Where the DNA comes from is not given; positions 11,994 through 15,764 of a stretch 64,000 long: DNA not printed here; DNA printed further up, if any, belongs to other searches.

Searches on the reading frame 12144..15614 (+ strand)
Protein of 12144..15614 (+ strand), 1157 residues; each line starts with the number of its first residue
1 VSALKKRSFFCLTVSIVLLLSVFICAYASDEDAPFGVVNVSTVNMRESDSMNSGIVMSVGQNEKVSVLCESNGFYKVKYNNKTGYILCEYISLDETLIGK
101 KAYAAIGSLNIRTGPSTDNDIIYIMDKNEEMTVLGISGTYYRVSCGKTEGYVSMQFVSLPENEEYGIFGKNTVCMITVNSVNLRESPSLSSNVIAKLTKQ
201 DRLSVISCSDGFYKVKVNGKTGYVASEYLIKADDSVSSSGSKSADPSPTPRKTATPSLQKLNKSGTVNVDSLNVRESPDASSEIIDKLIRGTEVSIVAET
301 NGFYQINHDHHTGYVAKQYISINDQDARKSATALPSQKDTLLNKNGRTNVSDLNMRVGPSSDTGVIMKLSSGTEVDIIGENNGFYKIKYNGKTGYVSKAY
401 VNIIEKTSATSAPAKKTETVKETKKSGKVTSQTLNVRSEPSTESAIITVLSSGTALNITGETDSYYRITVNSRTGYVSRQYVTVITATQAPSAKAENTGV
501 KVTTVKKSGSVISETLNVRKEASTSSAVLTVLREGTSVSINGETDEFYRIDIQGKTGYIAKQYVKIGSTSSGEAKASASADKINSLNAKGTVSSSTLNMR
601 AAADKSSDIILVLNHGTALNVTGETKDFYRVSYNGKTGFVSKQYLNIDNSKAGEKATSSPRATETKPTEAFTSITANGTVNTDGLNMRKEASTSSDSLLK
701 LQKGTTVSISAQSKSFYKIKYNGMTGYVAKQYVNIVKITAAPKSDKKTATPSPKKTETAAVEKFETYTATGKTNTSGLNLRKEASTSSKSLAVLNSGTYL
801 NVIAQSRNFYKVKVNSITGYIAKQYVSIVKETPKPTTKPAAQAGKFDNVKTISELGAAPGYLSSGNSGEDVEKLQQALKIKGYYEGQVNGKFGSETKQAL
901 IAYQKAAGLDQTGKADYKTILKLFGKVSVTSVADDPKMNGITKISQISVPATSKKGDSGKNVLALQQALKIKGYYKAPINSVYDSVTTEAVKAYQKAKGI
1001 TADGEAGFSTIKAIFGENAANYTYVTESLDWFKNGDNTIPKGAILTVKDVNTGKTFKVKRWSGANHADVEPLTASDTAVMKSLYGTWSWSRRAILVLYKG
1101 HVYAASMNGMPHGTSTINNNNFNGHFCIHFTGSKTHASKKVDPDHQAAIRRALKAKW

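Call 47: search_protein_families(library=pfam, proteins=[window:12144-15614:+], max_evalue=0.00001)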
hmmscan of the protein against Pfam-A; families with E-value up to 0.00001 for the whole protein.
window:12144-15614:+ (1157 aa): 9 families
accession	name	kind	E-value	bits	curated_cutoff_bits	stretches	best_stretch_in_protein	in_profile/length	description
PF08239.17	SH3_3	-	3.2e-142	463.2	27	10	351-401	1-53/54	Bacterial SH3 domain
PF06347.19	SH3_4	-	1.2e-54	182.4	24.1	0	352-399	4-52/56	Bacterial SH3 domain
PF01471.23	PG_binding_1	-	8.3e-34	116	23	2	867-921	1-55/57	Putative peptidoglycan binding domain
PF07653.23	SH3_2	-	6.4e-24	83.8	21.8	0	367-404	16-55/55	Variant SH3 domain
PF22269.2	TagH_SH3-like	-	7.2e-13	48.9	27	0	367-401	23-57/62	Teichoic acid transporter subunit TagH, SH3-like domain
PF18341.7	PSA_CBD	-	1.2e-11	44.8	27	0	366-398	24-57/60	PSA endolysin C-terminal cell wall binding domain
PF18348.7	SH3_16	-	2.7e-11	43.5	25.8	0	274-317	1-46/49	Bacterial dipeptidyl-peptidase Sh3 domain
PF23795.1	SH3_YKFC_2nd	-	1.9e-07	31.3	27.4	0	798-828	25-56/57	YKFC SH3b2 domain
PF08823.16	PG_binding_2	-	7.1e-07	29.8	21.1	0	868-905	15-52/74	Putative peptidoglycan binding domain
